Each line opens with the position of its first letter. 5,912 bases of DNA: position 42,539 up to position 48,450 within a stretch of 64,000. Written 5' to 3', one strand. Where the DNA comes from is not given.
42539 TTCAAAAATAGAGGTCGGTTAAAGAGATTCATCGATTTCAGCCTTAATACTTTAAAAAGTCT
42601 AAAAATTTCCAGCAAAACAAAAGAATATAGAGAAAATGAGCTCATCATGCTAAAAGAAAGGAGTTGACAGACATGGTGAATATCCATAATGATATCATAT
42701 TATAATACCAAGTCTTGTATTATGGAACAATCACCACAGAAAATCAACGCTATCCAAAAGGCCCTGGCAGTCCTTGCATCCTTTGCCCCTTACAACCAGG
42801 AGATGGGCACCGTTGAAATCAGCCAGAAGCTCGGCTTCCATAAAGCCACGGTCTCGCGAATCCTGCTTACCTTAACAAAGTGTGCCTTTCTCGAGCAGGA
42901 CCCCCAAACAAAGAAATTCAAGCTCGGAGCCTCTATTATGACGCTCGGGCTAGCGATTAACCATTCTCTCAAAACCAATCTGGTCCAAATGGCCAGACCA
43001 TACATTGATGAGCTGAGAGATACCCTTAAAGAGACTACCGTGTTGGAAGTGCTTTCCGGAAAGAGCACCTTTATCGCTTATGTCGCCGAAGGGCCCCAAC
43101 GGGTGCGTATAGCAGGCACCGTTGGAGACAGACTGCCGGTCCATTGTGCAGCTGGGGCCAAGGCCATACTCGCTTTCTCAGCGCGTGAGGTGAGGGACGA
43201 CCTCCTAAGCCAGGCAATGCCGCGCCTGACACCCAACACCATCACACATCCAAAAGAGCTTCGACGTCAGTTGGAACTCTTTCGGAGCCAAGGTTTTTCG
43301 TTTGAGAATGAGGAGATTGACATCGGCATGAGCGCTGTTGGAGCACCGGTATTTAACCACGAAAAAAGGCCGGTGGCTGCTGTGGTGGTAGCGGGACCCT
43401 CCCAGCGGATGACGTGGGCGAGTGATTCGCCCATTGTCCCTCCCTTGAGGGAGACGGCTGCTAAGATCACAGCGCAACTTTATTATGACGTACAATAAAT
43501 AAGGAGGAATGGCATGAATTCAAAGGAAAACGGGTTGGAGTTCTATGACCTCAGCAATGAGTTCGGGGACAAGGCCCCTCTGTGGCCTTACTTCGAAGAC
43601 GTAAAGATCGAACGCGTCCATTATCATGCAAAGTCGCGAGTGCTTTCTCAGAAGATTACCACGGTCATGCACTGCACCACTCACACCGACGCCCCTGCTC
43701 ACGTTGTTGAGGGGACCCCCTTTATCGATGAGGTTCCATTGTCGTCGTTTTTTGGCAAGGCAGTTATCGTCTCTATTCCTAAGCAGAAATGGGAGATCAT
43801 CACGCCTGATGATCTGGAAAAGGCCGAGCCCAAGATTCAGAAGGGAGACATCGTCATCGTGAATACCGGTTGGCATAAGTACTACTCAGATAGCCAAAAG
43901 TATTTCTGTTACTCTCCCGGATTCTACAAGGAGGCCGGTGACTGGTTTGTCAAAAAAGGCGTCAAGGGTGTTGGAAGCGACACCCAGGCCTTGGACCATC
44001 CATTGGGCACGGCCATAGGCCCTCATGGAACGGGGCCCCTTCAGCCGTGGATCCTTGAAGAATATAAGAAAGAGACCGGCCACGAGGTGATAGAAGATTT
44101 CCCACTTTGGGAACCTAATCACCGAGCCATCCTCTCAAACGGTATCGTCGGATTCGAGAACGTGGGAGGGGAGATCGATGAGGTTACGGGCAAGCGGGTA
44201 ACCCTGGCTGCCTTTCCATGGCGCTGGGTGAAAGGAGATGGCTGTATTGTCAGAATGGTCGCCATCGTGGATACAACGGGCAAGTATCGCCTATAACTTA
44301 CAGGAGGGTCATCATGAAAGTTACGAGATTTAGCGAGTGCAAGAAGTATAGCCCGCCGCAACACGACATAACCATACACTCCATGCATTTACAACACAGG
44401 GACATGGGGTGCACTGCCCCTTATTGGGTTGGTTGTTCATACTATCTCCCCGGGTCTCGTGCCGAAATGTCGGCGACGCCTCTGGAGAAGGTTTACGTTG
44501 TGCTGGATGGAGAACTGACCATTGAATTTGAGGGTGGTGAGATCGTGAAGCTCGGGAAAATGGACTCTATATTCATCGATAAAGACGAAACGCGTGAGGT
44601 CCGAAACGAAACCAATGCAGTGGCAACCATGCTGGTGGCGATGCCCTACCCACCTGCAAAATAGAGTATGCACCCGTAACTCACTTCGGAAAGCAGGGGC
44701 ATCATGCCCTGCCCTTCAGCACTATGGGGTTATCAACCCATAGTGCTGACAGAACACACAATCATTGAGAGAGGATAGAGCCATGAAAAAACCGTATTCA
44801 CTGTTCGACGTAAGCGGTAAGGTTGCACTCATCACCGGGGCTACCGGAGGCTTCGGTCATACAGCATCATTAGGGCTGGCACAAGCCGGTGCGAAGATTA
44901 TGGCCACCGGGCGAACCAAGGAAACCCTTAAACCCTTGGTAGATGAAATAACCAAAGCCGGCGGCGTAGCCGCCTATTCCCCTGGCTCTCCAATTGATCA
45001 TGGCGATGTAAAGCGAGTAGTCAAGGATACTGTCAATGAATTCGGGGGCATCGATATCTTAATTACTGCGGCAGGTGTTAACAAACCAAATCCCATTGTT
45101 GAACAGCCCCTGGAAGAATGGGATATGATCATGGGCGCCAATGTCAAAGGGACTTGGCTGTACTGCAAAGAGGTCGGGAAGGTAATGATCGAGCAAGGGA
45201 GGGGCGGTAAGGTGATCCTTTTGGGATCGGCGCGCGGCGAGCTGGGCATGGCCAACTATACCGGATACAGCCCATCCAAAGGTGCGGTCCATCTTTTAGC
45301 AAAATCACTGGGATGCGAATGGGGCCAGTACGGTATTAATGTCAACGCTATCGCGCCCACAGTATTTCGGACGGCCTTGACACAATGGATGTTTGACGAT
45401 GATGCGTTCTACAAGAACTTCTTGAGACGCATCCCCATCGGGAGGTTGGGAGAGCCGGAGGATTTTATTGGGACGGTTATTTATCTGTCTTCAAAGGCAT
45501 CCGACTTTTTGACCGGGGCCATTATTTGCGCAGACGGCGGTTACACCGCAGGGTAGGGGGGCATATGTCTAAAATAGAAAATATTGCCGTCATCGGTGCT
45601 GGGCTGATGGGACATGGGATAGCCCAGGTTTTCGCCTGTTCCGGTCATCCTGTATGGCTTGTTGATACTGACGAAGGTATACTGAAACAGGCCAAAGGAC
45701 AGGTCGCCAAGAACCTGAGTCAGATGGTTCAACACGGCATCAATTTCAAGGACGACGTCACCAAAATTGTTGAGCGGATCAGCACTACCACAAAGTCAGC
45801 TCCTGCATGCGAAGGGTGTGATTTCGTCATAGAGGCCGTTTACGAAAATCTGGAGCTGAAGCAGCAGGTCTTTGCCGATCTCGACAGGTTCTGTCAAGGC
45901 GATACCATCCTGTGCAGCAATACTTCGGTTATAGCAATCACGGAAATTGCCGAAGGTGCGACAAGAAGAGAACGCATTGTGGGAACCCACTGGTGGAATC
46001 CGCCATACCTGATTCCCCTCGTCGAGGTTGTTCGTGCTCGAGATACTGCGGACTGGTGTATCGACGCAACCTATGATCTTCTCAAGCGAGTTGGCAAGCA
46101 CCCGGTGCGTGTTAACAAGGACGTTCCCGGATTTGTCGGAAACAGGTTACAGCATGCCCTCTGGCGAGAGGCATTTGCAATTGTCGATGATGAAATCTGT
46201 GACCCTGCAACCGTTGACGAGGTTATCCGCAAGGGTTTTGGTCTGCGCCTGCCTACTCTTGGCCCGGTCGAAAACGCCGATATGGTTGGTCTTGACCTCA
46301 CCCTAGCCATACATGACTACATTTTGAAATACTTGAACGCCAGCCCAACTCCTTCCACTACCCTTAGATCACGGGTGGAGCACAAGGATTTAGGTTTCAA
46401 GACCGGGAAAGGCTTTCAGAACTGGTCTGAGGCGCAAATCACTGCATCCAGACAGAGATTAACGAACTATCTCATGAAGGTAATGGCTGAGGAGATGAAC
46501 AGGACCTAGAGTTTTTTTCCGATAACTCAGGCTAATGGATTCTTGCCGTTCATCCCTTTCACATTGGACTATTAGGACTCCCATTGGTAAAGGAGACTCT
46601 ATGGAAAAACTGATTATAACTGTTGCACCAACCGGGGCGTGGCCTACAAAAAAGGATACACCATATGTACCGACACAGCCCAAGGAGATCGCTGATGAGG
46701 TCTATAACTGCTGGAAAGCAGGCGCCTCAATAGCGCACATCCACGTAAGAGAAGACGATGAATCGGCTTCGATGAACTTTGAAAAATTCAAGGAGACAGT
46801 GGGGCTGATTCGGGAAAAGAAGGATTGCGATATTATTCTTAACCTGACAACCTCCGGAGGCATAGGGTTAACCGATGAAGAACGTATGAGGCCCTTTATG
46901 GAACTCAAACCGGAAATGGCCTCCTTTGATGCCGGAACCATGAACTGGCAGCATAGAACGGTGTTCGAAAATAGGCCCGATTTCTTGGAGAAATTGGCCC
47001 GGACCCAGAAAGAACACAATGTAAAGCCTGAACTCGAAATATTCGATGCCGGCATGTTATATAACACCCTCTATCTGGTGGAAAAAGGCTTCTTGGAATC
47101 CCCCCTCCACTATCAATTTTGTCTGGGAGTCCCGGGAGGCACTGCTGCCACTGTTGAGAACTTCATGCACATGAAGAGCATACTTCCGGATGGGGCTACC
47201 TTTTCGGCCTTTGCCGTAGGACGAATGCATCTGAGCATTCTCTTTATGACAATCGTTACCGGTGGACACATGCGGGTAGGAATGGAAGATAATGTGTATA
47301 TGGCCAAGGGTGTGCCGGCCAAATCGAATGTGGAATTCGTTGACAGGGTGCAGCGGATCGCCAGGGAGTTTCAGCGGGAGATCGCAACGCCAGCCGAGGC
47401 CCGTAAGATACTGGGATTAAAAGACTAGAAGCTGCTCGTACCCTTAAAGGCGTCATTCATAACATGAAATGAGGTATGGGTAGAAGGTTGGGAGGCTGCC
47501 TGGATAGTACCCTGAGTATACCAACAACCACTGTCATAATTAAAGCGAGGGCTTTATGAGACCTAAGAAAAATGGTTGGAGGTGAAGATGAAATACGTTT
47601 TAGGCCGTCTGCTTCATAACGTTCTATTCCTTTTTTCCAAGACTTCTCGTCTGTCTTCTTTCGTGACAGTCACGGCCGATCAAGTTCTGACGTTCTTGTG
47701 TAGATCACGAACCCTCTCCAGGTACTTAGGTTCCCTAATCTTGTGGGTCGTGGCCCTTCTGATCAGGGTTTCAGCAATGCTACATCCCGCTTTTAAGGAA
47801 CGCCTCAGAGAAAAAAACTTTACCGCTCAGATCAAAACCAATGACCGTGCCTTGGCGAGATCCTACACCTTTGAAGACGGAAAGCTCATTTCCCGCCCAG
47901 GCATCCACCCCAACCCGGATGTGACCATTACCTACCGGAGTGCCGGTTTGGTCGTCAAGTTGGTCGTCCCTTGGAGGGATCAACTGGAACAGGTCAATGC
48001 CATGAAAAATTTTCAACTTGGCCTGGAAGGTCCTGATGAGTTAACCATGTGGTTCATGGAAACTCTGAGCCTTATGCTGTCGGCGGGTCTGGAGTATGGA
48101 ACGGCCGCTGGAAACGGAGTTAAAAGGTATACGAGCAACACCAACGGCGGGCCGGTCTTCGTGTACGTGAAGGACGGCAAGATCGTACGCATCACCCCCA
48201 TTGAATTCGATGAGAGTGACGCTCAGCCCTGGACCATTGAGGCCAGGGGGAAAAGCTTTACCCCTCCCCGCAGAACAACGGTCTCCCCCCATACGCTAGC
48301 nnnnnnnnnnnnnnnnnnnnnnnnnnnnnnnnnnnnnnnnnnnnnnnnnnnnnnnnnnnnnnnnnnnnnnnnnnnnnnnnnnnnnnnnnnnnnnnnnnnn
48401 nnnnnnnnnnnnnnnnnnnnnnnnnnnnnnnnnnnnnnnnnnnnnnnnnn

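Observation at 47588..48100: N-terminal TM plus SCP2-like extension fused in-frame to the first transhydroxylase-like alpha subunit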

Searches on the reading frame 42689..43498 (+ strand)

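Call 17: search_protein_families(library=pfam, proteins=[window:42689-43498:+], max_evalue=0.001)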
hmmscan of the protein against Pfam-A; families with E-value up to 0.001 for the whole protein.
window:42689-43498:+ (269 aa): 2 families
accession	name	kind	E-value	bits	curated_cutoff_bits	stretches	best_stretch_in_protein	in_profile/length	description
PF01614.24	IclR_C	-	1.3e-37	129.5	24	1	95-261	6-173/174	Bacterial transcriptional regulator IclR C-terminal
PF09339.16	HTH_IclR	-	2.2e-13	50.2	22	1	21-72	1-52/52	IclR helix-turn-helix domain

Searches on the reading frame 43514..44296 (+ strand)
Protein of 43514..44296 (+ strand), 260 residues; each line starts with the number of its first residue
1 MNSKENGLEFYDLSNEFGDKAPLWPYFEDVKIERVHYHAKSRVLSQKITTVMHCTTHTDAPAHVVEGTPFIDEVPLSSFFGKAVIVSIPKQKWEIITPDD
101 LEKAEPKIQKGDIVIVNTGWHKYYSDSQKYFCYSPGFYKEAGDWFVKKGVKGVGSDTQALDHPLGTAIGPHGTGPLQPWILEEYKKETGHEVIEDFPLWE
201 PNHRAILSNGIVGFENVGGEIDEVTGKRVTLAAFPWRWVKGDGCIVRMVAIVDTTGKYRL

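Call 17: search_protein_families(library=pfam, proteins=[window:43514-44296:+], max_evalue=0.001)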
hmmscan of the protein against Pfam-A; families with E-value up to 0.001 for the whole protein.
window:43514-44296:+ (260 aa): 1 family
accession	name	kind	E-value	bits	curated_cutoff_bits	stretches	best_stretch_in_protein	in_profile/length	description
PF04199.19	Cyclase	-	7.8e-37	127.1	23.1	1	11-162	1-142/142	Putative cyclase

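Call 69: search_protein_families(library=ncbifam, proteins=[window:43514-44296:+], max_evalue=1e-10)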
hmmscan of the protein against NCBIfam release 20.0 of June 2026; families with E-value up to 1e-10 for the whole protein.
window:43514-44296:+ (260 aa): 1 family
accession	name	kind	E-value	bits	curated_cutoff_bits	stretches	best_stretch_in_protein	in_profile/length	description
TIGR03035.1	trp_arylform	equivalog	9.3e-15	55.1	223.05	1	10-161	2-148/206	arylformamidase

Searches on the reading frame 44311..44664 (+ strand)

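Call 17: search_protein_families(library=pfam, proteins=[window:44311-44664:+], max_evalue=0.001)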
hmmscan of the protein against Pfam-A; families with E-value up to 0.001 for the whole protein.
window:44311-44664:+ (117 aa): 1 family
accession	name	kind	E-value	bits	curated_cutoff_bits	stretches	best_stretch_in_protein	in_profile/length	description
PF07883.17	Cupin_2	-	3.9e-08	33.3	27.2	1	46-109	6-68/70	Cupin domain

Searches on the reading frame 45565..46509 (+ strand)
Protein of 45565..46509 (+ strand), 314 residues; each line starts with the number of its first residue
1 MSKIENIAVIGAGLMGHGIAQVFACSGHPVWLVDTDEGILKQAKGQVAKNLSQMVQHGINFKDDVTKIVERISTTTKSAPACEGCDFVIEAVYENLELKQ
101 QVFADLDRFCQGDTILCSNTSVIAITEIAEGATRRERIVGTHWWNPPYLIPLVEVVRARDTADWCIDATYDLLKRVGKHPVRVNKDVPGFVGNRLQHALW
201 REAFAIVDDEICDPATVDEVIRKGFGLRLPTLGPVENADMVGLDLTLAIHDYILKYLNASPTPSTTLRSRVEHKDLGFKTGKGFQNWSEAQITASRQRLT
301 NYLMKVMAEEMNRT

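Call 17: search_protein_families(library=pfam, proteins=[window:45565-46509:+], max_evalue=0.001)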
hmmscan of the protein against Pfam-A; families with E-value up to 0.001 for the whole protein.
window:45565-46509:+ (314 aa): 6 families
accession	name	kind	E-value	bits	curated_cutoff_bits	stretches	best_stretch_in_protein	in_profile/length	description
PF02737.24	3HCDH_N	-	5.9e-63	212.5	22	1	6-186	1-179/180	3-hydroxyacyl-CoA dehydrogenase, NAD binding domain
PF00725.27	3HCDH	-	4.6e-19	69.2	22.1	1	189-286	1-96/97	3-hydroxyacyl-CoA dehydrogenase, C-terminal domain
PF03446.21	NAD_binding_2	-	9.7e-06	26.1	21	1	6-135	1-110/161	NAD binding domain of 6-phosphogluconate dehydrogenase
PF01210.29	NAD_Gly3P_dh_N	-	0.00012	22.6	23.1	1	6-113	1-96/158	NAD-dependent glycerol-3-phosphate dehydrogenase N-terminus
PF03721.20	UDPG_MGDP_dh_N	-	0.00043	20.3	27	1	6-89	2-81/187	UDP-glucose/GDP-mannose dehydrogenase family, NAD binding domain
PF00070.33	Pyr_redox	-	0.00055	20.8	22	0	6-63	1-59/82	Pyridine nucleotide-disulphide oxidoreductase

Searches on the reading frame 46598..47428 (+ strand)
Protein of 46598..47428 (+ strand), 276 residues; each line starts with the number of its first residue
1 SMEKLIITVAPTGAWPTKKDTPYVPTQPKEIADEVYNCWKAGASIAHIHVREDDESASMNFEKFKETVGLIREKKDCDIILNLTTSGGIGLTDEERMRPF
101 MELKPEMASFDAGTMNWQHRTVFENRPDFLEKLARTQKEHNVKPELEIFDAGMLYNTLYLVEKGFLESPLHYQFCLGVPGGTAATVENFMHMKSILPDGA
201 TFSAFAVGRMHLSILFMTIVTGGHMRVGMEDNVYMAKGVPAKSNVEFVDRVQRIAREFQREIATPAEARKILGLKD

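Call 17: search_protein_families(library=pfam, proteins=[window:46598-47428:+], max_evalue=0.001)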
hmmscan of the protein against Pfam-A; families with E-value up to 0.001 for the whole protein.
window:46598-47428:+ (276 aa): 1 family
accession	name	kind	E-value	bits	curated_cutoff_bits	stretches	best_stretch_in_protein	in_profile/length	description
PF05853.18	BKACE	-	1.7e-104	349.4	24.8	1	4-274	1-274/274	beta-keto acid cleavage enzyme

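Call 69: search_protein_families(library=ncbifam, proteins=[window:46598-47428:+], max_evalue=1e-10)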
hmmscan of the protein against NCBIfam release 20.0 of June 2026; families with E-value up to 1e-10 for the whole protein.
window:46598-47428:+ (276 aa): 4 families
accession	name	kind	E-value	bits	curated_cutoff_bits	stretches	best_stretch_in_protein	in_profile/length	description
NF052387.1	Lys_ferment_KCE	equivalog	5.8e-98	327.5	382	1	4-274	1-267/267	3-keto-5-aminohexanoate cleavage enzyme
NF052389.1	Lys_KAL_CLE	exception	2.1e-69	234.3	725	1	4-275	170-437/440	bifunctional 3-aminobutyryl-CoA ammonia lyase/3-keto-5-aminohexanoate cleavage enzyme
NF053568.1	3OXCoAcCUPNH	equivalog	3e-66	223.5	350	1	4-275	3-273/274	3-oxoadipate:acetyl-CoA acetyltransferase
NF053538.1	DixhxACActTsKce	equivalog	4e-66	223.2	430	2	120-275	144-303/310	3,5-dioxohexanoate:acetyl-CoA acetone transferase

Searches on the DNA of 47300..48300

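Call 80: search_rna_families(source=window, start=47300, end=48300, threshold=evalue, max_evalue=1)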
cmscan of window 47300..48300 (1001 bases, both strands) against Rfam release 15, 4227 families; matches with E-value up to 1: 1.
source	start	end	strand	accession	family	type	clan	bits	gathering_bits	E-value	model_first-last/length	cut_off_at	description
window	47730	47801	+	RF00940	mir-327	Gene; miRNA;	-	18.2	76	0.93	1-62/62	no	mir-327 microRNA precursor family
